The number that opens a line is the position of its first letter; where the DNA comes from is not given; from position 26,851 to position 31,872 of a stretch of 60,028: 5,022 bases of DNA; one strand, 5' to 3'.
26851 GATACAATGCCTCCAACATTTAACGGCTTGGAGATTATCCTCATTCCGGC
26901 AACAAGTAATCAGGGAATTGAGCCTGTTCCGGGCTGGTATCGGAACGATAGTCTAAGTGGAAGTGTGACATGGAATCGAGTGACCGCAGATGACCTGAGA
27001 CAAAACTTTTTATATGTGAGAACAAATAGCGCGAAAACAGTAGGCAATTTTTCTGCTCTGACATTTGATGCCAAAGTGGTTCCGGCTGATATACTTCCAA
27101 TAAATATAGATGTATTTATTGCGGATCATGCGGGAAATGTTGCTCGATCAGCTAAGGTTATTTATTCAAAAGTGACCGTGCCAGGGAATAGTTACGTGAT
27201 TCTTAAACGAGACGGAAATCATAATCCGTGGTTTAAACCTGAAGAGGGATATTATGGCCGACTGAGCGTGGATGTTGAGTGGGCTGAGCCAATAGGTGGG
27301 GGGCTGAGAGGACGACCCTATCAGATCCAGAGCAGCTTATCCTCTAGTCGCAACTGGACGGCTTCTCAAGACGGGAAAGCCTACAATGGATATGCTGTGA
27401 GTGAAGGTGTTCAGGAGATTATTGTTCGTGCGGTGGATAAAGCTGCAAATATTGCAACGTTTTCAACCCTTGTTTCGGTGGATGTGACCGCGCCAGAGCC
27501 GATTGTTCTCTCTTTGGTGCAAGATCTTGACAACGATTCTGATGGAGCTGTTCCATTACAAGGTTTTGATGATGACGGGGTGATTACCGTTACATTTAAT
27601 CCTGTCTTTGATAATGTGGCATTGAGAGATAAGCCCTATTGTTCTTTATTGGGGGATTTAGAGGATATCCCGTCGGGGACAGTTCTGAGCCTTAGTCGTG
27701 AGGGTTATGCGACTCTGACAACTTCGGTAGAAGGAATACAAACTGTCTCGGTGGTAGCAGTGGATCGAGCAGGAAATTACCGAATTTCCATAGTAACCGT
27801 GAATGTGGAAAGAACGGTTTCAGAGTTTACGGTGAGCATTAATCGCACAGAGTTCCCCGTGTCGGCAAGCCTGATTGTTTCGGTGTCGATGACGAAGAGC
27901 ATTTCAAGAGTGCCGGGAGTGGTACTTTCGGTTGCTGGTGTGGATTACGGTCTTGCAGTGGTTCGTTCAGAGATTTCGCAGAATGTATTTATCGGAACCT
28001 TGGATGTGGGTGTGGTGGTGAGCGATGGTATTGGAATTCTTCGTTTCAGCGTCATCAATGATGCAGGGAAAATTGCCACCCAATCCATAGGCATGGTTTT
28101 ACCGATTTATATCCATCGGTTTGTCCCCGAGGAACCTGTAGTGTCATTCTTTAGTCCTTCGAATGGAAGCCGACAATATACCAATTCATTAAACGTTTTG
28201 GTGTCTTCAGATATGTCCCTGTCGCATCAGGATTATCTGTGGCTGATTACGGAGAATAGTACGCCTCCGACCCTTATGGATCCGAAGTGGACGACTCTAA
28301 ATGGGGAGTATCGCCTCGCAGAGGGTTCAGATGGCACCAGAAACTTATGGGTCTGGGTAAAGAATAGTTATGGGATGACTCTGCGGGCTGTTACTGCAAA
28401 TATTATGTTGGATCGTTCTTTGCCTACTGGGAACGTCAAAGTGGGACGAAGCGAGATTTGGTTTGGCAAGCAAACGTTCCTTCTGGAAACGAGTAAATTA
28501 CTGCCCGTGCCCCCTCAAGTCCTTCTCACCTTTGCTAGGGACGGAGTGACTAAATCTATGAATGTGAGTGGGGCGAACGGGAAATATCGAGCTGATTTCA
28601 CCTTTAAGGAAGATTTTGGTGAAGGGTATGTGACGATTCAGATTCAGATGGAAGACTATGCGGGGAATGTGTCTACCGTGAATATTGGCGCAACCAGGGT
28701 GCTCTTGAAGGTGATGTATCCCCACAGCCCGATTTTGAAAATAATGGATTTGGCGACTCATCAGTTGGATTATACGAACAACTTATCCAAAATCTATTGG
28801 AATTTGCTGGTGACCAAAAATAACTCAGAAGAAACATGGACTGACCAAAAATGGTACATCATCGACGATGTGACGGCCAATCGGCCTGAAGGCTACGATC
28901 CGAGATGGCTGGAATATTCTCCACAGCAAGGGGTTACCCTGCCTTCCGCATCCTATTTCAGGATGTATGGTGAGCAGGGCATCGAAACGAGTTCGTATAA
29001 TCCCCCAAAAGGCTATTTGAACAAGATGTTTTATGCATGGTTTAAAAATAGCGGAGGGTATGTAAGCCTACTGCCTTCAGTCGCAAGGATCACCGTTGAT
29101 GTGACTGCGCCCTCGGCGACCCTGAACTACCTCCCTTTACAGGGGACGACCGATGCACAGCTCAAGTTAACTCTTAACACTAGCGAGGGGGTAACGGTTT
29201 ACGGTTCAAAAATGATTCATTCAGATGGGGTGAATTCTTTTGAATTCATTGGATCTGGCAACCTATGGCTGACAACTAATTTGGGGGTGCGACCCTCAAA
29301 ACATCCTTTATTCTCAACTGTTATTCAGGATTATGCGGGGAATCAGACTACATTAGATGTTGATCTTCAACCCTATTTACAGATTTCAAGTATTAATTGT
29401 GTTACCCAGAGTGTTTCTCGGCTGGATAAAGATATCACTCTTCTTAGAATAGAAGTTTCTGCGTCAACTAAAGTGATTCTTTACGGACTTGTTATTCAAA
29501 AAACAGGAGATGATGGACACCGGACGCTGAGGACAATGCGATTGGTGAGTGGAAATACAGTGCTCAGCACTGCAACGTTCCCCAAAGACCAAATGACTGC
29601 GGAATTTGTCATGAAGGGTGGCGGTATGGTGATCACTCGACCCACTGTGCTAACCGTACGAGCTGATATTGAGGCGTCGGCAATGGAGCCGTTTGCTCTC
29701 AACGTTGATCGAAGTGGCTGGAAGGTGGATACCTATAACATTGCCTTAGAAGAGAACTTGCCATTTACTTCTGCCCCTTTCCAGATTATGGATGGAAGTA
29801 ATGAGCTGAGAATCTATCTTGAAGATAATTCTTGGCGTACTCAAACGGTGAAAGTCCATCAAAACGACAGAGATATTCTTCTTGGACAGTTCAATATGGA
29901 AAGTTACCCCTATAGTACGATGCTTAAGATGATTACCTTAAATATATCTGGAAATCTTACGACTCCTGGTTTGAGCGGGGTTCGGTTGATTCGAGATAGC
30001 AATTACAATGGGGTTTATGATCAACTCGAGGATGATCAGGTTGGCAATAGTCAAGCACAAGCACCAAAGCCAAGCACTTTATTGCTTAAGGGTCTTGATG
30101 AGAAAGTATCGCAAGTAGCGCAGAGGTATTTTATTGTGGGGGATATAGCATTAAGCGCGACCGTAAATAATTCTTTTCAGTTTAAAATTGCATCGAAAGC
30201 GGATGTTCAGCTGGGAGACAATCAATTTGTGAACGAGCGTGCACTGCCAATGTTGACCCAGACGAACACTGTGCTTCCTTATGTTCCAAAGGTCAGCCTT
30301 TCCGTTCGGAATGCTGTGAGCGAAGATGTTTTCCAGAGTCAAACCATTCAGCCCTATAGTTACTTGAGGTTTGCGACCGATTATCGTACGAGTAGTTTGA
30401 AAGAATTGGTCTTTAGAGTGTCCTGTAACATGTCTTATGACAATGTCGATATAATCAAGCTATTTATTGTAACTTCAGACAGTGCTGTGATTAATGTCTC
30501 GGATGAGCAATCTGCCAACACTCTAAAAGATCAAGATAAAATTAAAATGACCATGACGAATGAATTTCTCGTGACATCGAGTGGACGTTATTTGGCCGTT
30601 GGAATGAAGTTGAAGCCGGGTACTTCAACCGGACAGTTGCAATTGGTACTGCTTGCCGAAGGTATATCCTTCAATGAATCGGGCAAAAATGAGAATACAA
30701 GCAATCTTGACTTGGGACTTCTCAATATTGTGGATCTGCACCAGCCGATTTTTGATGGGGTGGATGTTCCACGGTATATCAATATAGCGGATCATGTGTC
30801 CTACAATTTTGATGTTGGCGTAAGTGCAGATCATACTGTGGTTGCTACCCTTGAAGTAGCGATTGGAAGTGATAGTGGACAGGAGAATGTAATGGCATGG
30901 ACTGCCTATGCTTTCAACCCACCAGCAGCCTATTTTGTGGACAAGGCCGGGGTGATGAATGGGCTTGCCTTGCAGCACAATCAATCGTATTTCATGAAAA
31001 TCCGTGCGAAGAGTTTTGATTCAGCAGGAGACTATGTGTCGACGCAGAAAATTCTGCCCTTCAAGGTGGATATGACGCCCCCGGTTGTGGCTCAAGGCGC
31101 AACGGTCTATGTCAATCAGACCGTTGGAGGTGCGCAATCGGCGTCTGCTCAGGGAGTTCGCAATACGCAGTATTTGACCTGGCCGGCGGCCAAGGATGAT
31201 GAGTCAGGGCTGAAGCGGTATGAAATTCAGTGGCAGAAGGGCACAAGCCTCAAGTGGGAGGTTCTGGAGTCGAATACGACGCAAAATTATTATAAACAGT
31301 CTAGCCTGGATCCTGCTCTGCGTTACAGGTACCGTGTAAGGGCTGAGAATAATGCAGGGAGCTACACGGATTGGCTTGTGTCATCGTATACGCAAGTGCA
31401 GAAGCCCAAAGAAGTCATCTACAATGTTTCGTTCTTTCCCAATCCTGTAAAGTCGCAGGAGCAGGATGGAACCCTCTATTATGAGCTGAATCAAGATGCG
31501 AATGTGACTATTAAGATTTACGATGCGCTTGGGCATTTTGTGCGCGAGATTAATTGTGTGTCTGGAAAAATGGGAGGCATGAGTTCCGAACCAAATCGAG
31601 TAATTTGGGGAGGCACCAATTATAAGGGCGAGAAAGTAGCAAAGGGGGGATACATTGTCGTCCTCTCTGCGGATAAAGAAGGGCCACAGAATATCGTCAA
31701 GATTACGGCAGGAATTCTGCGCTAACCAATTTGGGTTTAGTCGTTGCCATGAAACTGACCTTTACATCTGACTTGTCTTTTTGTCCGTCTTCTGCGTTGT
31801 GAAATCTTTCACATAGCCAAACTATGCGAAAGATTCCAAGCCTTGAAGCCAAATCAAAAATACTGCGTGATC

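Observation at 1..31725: One uninterrupted ORF of more than 31.7 kb (at least 10,574 codons), still open at the 5' window edge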

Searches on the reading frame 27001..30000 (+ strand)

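Call 5: search_protein_families(library=pfam, proteins=[window:27001-30000:+], max_evalue=0.01)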
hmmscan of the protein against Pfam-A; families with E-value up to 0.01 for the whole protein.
window:27001-30000:+ (1000 aa): 1 family
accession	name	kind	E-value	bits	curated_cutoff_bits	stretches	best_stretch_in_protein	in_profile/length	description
PF19077.6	Big_13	-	2.9e-06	28.1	27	0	515-561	49-94/102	Bacterial Ig-like domain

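Call 91: search_protein_families(library=ncbifam, proteins=[window:27001-29400:+], max_evalue=0.01)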
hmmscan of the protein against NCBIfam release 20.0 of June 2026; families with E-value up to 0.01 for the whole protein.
window:27001-29400:+ (800 aa): 2 families
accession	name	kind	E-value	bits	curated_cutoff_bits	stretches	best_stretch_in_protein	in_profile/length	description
NF047446.1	barrel_OmpL47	domain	4.5e-06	27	40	0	238-259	36-57/68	OmpL47-type beta-barrel domain-containing protein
NF047441.1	Lepto_OmpL47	equivalog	5.2e-05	23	250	0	133-166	110-144/336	multi-beta-barrel domain surface protein OmpL47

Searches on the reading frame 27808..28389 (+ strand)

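Call 21: search_protein_families(library=pfam, proteins=[window:27808-28389:+], max_evalue=1)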
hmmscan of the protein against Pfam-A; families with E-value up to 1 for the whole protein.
window:27808-28389:+ (194 aa): 1 family
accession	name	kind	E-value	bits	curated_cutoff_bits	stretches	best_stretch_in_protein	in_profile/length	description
PF25087.1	GMPPB_C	-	0.051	13.7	39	1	55-87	12-47/110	GMPPB C-terminal domain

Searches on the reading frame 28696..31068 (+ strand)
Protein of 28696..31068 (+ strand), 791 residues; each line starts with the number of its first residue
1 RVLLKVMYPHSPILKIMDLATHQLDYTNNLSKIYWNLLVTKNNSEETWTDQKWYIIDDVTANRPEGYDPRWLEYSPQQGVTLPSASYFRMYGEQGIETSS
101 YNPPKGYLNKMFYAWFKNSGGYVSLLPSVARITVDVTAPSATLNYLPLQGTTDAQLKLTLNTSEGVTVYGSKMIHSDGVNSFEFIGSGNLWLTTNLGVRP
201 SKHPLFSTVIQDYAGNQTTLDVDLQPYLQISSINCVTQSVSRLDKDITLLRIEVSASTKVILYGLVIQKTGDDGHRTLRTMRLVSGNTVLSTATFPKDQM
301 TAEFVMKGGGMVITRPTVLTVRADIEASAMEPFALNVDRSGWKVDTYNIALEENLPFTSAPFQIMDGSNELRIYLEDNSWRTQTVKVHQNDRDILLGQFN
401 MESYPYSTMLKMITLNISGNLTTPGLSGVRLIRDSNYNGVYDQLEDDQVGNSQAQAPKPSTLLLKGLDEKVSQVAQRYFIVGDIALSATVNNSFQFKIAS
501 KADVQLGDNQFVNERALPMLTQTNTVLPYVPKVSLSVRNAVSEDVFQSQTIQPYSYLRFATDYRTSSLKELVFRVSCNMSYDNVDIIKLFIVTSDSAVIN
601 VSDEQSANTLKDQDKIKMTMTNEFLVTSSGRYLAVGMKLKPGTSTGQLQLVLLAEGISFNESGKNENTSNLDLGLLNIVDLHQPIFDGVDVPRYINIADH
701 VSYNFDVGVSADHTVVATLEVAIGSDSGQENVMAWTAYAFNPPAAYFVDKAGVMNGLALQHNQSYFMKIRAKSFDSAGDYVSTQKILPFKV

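Call 21: search_protein_families(library=pfam, proteins=[window:28696-31068:+], max_evalue=1)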
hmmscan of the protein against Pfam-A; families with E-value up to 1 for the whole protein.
window:28696-31068:+ (791 aa): 0 families

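Call 52: search_protein_representatives(protein=window:28696-31068:+)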
Query: 791 residues. Proteins with E-value up to 0.001 (for the whole library): 34; up to 1e-10: 14; up to 1e-30: 3. The best 34 are listed.
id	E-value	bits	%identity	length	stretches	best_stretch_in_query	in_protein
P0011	8.3e-172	589.7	100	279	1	1-263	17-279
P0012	3.2e-114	399.3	33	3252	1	1-791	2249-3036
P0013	1.6e-33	132.5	30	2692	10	425-506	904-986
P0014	1.5e-22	96.2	83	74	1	716-790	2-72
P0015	7.1e-21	90.7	33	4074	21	94-158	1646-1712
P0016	2.3e-19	85.7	26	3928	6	320-594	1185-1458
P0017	1.4e-16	76.5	98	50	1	318-362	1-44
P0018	3.3e-16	75.3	26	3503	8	388-507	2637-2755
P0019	3.4e-13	65.3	25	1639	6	352-503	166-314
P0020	3.7e-13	65.2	24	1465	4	354-523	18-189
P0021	4.0e-13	65.1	21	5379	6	352-527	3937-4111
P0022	5.8e-12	61.2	37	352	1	671-791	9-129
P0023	2.3e-11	59.3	25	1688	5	386-501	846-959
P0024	9.5e-11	57.2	85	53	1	319-357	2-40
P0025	5.8e-10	54.6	33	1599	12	99-177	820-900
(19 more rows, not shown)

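Call 53: search_protein_families(library=pfam, proteins=[P0012, P0013, P0016], max_evalue=0.001)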
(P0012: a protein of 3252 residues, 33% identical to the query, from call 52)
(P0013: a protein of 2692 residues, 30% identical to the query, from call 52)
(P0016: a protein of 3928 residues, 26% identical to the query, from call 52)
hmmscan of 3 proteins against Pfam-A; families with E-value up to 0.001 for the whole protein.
P0012 (3252 aa): 3 families
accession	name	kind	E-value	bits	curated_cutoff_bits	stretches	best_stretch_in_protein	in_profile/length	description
PF19077.6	Big_13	-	1.9e-16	60.8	27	0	1926-1953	73-101/102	Bacterial Ig-like domain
PF12245.14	Big_3_2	-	2.8e-09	37.6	23.3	0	1593-1630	82-120/122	Bacterial Ig-like domain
PF13860.13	FlgD_ig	-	1.4e-08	35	27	1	3167-3237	11-77/79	FlgD Ig-like domain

P0013 (2692 aa): 0 families

P0016 (3928 aa): 1 family
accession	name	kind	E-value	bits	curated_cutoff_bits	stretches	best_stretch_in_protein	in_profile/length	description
PF13860.13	FlgD_ig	-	3.5e-08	33.8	27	1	3838-3913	4-78/79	FlgD Ig-like domain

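Call 54: find_encoding_contigs(protein=P0012, flank=10000, max_places=4)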
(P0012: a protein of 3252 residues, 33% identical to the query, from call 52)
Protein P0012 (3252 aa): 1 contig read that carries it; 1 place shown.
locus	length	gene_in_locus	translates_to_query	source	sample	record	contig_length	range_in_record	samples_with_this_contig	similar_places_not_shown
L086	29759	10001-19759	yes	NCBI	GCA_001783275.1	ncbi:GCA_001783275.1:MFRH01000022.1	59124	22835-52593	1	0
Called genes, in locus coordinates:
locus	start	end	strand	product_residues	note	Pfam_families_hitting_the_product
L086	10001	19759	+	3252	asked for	PF12245:Big_3_2 (faint), PF19077:Big_13 (faint), PF13860:FlgD_ig (weak)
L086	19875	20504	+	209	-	PF00132:Hexapep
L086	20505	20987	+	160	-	PF03975:CheD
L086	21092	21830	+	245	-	PF01739:CheR, PF13649:Methyltransf_25 (faint)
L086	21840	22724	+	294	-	PF08668:HDOD, PF01966:HD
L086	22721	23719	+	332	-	PF02154:FliM, PF01052:FliMN_C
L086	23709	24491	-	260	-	PF00149:Metallophos, PF13277:YmdB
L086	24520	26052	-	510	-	PF12072:RNase_Y_N, PF00013:KH_1 (weak), PF08668:HDOD (faint), PF01966:HD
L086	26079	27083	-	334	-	PF00154:RecA_N, PF06745:ATPase (faint), PF08423:Rad51, PF27531:MT3502_N (weak), PF21096:RecA_C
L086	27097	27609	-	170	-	PF02464:CinA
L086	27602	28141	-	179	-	PF01066:CDP-OH_P_transf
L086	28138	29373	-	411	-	PF00919:UPF0004, PF04055:Radical_SAM, PF18693:TRAM_2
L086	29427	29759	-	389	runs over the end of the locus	PF00438:S-AdoMet_synt_N, PF02772:S-AdoMet_synt_M, PF02773:S-AdoMet_synt_C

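Call 60: list_cluster_members(proteins=[P0012, P0011, P0013, P0016, P0015])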
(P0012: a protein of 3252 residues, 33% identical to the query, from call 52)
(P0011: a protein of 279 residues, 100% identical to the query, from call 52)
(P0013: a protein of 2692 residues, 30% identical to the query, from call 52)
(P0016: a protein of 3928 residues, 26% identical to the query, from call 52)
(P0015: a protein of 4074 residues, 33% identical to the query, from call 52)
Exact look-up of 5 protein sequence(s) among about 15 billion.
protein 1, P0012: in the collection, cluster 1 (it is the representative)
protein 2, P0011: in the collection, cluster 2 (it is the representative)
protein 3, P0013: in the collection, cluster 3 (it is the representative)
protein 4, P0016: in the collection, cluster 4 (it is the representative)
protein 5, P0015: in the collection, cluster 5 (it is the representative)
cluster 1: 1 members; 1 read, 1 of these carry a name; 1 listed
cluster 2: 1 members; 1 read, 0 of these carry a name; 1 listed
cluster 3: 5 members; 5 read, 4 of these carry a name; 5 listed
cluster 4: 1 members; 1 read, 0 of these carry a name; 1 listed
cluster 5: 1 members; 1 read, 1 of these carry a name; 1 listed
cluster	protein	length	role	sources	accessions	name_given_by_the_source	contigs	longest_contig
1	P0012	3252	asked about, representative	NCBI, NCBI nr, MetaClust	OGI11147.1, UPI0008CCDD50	MAG: hypothetical protein A2Y40_00730 [Candidatus Margulisbacteria bacterium GWF2_35_9] | status=active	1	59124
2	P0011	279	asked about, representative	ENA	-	-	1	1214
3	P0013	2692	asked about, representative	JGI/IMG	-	hypothetical protein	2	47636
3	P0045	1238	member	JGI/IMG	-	hypothetical protein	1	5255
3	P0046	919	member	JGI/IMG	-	hypothetical protein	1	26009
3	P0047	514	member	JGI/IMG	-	hypothetical protein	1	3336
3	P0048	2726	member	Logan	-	-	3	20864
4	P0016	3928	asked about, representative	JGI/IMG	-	-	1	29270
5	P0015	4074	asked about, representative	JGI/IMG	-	hypothetical protein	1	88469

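Call 101: search_protein_families(library=pfam, proteins=[L086:19394-19756:+], max_evalue=10)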
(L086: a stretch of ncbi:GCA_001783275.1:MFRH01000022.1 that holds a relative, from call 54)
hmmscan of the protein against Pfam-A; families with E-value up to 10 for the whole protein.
L086:19394-19756:+ (121 aa): 5 families
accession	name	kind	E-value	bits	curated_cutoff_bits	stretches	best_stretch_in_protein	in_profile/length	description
PF13860.13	FlgD_ig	-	2e-09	37.8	27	1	35-106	10-77/79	FlgD Ig-like domain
PF18962.6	Por_Secre_tail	-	0.00021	21.9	27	1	26-67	2-40/75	Secretion system C-terminal sorting domain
PF13585.12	CHU_C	-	0.001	19.6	27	1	39-111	19-79/86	CHU_C Type IX secretion signal domain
PF20608.4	Phage_tube_C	-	0.027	15.2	24.1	1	84-105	46-67/82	Phage tail tube protein C-terminal domain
PF18137.7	ORC_WH_C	-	0.31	11.7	26.4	1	33-75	31-73/133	Origin recognition complex winged helix C-terminal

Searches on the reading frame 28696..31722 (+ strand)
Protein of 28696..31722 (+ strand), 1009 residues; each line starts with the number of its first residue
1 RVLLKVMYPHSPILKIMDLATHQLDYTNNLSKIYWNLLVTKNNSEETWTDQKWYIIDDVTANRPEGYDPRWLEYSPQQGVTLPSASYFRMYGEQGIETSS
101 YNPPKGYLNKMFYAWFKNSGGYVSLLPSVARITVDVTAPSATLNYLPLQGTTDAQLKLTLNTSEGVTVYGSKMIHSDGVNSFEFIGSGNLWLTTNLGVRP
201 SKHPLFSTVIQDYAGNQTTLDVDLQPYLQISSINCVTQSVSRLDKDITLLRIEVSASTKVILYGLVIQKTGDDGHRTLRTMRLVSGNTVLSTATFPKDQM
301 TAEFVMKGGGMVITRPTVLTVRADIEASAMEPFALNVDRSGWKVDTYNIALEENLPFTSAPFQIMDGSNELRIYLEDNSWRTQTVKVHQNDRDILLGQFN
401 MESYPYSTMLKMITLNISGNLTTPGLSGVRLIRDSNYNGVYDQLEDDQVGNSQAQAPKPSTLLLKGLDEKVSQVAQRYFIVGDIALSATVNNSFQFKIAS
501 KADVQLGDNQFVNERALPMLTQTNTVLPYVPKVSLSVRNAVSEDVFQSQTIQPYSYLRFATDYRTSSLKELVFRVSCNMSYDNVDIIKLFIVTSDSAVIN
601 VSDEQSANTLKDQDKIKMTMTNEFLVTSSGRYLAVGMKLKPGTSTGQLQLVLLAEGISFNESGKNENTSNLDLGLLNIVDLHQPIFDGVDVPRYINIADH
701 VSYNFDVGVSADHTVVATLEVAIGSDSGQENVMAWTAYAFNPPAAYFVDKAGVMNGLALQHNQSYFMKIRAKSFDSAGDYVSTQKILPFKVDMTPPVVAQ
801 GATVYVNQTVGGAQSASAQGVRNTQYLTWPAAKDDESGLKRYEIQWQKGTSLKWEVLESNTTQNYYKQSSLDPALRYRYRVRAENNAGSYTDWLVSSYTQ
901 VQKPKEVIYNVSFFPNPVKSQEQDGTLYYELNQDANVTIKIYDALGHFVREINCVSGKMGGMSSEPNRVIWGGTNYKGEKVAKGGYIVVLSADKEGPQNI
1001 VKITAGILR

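Call 22: find_homologous_proteins(query=window:28696-31722:+, max_evalue=0.001)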
Query window:28696-31722:+ (1009 aa): 2 proteins with E <= 0.001 among 8000 candidates.
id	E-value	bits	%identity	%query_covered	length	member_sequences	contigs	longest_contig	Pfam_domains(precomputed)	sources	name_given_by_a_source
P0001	4.4e-15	73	32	25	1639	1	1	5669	-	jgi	jgi:hypothetical protein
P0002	6.1e-7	46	37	5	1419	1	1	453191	PF00754.32,PF25059.2,PF22633.4,PF25788.3,PF03404.23,PF24489.2,PF14292.13,PF00041.28,PF16656.12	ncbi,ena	-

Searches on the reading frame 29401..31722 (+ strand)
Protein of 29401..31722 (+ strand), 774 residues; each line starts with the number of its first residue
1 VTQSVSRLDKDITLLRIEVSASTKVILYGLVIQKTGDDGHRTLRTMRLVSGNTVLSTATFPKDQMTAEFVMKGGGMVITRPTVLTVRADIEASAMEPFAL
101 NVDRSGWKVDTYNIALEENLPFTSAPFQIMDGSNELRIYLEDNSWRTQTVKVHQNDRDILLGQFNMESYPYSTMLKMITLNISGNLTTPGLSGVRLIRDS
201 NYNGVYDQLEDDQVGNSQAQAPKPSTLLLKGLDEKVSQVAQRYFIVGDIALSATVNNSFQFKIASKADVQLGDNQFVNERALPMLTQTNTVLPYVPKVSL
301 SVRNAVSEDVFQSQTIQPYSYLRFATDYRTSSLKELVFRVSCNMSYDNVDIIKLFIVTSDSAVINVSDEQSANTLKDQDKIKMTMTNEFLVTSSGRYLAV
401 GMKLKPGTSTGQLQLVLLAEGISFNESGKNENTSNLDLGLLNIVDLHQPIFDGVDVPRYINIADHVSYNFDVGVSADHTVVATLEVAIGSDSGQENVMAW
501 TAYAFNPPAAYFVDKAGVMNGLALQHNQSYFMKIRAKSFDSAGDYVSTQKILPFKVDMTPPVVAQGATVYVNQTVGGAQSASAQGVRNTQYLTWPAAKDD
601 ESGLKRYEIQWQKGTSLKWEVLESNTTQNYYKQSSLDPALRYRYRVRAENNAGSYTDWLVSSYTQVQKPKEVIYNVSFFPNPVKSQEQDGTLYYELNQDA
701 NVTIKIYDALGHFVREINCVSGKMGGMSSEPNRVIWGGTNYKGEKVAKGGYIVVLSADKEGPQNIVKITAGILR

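Call 6: search_protein_families(library=pfam, proteins=[window:29401-31722:+], max_evalue=0.01)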
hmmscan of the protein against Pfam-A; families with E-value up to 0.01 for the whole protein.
window:29401-31722:+ (774 aa): 4 families
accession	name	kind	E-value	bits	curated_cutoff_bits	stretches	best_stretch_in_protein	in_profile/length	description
PF13860.13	FlgD_ig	-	8.7e-08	32.5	27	1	685-760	7-78/79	FlgD Ig-like domain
PF00041.27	fn3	-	1.5e-06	28.8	25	1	589-655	15-75/84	Fibronectin type III domain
PF25059.1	FN3_DSCAM-DSCAML_C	-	1.3e-05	25.9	39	1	602-656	18-72/89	DSCAM/DSCAML C-terminal Fn3-like domain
PF25788.1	Ig_Rha78A_N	-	0.005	17.5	27.4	0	593-661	23-96/105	Rha78A-like, N-terminal immunoglobulin domain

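Call 8: search_protein_families(library=ncbifam, proteins=[window:29401-31722:+], max_evalue=0.01)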
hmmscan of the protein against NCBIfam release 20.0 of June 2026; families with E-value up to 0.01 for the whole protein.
window:29401-31722:+ (774 aa): 4 families
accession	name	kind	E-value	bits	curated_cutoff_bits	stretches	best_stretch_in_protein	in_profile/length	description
NF052228.1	T9SS_PorZ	equivalog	1.3e-08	33.7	260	1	659-767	656-751/757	type IX secretion system anionic LPS delivery protein PorZ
NF005176.1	PRK06655.1-1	equivalog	8.9e-06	25.7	230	1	696-766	93-158/197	flagellar hook assembly protein FlgD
TIGR04183.1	Por_Secre_tail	domain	0.0018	18.2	23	0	679-716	2-35/72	T9SS type A sorting domain-containing protein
NF009276.0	PRK12633.1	equivalog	0.0021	17.9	383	1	693-759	121-183/234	flagellar basal body rod modification protein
